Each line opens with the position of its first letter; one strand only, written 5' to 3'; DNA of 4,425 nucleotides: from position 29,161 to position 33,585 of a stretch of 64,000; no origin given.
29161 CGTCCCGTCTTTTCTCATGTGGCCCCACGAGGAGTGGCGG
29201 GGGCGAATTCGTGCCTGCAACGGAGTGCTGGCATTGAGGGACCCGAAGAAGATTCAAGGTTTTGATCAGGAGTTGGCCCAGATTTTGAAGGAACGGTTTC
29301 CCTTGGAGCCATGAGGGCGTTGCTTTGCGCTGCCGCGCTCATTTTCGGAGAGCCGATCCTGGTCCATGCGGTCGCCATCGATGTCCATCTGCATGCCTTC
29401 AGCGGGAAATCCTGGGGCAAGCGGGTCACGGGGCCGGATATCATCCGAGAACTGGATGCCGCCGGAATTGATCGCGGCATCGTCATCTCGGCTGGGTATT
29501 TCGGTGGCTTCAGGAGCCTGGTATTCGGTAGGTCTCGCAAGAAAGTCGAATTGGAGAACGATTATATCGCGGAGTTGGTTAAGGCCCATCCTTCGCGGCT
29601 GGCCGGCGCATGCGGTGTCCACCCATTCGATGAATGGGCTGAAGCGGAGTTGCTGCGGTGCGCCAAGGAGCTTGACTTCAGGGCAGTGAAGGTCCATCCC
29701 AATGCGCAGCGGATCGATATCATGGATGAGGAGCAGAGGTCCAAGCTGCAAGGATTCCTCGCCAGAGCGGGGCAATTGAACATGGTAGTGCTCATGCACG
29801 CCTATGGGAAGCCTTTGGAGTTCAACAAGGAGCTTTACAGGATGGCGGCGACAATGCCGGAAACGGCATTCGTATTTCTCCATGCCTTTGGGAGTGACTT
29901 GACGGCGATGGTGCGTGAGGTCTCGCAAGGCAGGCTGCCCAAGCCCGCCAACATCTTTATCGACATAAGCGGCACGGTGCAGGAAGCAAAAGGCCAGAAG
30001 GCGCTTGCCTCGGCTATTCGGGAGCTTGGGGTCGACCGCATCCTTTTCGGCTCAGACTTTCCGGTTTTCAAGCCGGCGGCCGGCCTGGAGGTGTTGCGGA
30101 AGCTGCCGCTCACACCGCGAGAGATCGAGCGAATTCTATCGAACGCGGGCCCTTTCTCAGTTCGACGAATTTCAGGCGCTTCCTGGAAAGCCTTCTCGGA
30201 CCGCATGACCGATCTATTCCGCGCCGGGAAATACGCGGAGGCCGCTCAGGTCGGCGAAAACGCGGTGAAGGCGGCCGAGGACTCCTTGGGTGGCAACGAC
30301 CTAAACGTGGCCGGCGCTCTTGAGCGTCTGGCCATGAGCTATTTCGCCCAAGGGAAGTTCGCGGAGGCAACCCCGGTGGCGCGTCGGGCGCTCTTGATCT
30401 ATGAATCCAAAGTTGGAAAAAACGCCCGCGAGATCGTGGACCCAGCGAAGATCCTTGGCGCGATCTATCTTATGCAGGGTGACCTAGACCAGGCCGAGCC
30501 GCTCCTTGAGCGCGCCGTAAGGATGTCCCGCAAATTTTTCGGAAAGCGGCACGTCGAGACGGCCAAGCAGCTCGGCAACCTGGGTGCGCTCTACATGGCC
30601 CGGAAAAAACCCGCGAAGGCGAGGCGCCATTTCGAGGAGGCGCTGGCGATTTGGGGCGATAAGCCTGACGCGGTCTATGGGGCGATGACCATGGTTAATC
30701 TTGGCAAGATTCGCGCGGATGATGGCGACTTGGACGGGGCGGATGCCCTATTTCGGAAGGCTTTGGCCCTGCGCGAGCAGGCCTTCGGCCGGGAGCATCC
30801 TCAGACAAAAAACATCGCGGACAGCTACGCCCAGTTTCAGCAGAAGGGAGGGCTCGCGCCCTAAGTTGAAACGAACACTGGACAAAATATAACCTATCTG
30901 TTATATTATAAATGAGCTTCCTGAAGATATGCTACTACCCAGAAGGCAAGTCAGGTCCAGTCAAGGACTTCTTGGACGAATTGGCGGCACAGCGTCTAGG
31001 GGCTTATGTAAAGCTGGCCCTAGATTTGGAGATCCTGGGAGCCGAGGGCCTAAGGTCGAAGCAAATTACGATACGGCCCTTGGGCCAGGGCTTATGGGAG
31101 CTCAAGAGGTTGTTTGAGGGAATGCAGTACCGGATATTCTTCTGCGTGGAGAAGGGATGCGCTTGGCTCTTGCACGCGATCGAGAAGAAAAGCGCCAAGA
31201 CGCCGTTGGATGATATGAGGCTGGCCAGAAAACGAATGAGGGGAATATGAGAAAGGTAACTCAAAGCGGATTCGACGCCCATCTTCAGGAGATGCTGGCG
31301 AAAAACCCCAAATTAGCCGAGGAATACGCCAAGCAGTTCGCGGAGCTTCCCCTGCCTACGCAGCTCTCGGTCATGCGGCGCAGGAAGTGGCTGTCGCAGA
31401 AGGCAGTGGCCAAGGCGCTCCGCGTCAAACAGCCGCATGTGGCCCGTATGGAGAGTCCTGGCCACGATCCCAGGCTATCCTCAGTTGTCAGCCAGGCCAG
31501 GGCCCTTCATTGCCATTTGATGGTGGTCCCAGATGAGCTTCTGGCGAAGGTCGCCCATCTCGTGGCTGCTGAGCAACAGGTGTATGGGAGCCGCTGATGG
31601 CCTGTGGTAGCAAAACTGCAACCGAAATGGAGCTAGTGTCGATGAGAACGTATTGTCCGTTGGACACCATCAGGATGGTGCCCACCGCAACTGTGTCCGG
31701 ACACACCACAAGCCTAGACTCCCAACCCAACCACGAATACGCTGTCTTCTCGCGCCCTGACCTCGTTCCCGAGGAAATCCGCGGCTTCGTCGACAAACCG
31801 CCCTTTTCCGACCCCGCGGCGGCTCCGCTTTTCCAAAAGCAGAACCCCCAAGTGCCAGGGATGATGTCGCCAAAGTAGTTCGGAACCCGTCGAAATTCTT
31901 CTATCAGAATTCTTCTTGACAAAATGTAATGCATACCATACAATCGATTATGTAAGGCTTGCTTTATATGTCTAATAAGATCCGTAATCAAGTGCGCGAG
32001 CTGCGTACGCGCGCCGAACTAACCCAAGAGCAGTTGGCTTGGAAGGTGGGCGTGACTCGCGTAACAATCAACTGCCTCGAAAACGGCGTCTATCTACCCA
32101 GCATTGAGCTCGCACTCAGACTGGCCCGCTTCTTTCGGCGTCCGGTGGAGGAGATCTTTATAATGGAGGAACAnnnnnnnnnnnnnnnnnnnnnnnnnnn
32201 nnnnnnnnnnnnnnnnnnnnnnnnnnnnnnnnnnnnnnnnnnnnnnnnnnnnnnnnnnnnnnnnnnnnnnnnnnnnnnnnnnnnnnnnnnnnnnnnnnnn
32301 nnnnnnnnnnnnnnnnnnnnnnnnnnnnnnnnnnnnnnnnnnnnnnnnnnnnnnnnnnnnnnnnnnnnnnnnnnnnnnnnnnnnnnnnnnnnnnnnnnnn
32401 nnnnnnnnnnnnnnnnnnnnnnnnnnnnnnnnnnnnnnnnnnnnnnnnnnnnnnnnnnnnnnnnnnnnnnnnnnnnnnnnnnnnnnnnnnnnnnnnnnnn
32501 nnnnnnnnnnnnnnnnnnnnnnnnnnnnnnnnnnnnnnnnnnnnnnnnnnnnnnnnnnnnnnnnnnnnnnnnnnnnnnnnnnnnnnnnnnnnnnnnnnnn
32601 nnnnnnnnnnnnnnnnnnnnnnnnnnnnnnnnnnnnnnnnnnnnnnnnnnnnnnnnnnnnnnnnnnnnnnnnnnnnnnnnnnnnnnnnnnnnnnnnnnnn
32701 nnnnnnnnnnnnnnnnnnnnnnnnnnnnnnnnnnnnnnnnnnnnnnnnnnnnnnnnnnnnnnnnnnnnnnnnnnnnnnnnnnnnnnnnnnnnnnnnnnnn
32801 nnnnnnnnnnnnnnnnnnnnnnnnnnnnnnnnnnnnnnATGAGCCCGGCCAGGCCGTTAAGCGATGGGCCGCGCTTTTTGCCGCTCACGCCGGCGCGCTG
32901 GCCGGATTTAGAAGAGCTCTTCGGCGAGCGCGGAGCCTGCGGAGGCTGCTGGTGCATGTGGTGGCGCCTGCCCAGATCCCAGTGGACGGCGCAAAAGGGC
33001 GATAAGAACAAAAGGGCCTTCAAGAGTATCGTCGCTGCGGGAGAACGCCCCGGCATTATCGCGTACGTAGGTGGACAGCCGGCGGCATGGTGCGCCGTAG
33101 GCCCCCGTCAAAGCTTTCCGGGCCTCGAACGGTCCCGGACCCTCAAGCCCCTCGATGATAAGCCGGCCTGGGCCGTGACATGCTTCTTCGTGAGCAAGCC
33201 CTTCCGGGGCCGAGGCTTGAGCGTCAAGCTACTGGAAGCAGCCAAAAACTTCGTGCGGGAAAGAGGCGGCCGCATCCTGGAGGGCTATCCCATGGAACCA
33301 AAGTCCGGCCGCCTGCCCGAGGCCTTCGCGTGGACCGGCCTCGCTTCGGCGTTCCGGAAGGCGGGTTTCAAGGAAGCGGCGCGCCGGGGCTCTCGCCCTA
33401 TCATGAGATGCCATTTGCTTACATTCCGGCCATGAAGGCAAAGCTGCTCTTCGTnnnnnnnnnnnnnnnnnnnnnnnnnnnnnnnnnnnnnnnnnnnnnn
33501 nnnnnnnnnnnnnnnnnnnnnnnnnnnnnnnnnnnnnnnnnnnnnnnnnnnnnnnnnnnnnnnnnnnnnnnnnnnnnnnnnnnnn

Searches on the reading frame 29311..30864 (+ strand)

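Call 68: search_protein_families(library=pfam, proteins=[window:29311-30864:+], max_evalue=0.000001)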
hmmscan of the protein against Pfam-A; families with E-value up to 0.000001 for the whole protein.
window:29311-30864:+ (517 aa): 14 families
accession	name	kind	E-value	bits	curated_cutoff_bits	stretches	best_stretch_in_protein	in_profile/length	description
PF13424.12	TPR_12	-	9.4e-34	115.9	30.1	2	382-447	9-74/77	Tetratricopeptide repeat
PF13374.12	TPR_10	-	1.9e-32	110.7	27.5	1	458-497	2-41/42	Tetratricopeptide repeat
PF04909.20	Amidohydro_2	-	2.4e-21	77.2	26.4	1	23-277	1-280/289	Amidohydrolase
PF07719.23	TPR_2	-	8.4e-19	66.5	27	0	420-447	3-30/34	Tetratricopeptide repeat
PF24885.1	TPR_NPHP3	-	3.5e-17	63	100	0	305-367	154-216/239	Nephrocystin-3 TPR domain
PF00515.34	TPR_1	-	1.5e-15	56.7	27.8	0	418-447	1-30/34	Tetratricopeptide repeat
PF17874.7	TPR_MalT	-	6.5e-14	52.4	45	1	308-414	56-159/336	MalT-like TPR region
PF01026.27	TatD_DNase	-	1.1e-12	48.3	27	1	23-260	1-210/253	TatD related DNase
PF13176.12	TPR_7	-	4.7e-12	45.4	27.9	0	461-493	2-34/36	Tetratricopeptide repeat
PF13428.12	TPR_14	-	7e-11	42.1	23.5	0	380-404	5-29/44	Tetratricopeptide repeat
PF07721.20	TPR_4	-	3.1e-10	40.1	27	0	382-401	7-26/26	Tetratricopeptide repeat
PF13181.12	TPR_8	-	2.5e-09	37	25.7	0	461-489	4-32/34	Tetratricopeptide repeat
PF14559.12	TPR_19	-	6e-08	33.3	25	0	429-457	2-30/68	Tetratricopeptide repeat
PF13432.12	TPR_16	-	1.6e-07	32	32.7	0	386-450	7-63/65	Tetratricopeptide repeat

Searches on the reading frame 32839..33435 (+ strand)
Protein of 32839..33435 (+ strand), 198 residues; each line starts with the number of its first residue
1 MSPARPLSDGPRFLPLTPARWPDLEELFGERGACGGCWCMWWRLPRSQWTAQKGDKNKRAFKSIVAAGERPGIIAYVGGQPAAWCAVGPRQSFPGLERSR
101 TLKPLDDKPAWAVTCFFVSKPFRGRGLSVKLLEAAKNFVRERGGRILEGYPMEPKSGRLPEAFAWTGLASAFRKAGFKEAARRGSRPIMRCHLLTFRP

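Call 68: search_protein_families(library=pfam, proteins=[window:32839-33435:+], max_evalue=0.000001)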
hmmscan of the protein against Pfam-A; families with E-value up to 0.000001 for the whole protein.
window:32839-33435:+ (198 aa): 1 family
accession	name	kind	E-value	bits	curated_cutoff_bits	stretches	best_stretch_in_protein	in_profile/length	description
PF00583.31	Acetyltransf_1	-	1e-07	32.7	20.7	1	40-146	3-95/116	Acetyltransferase (GNAT) family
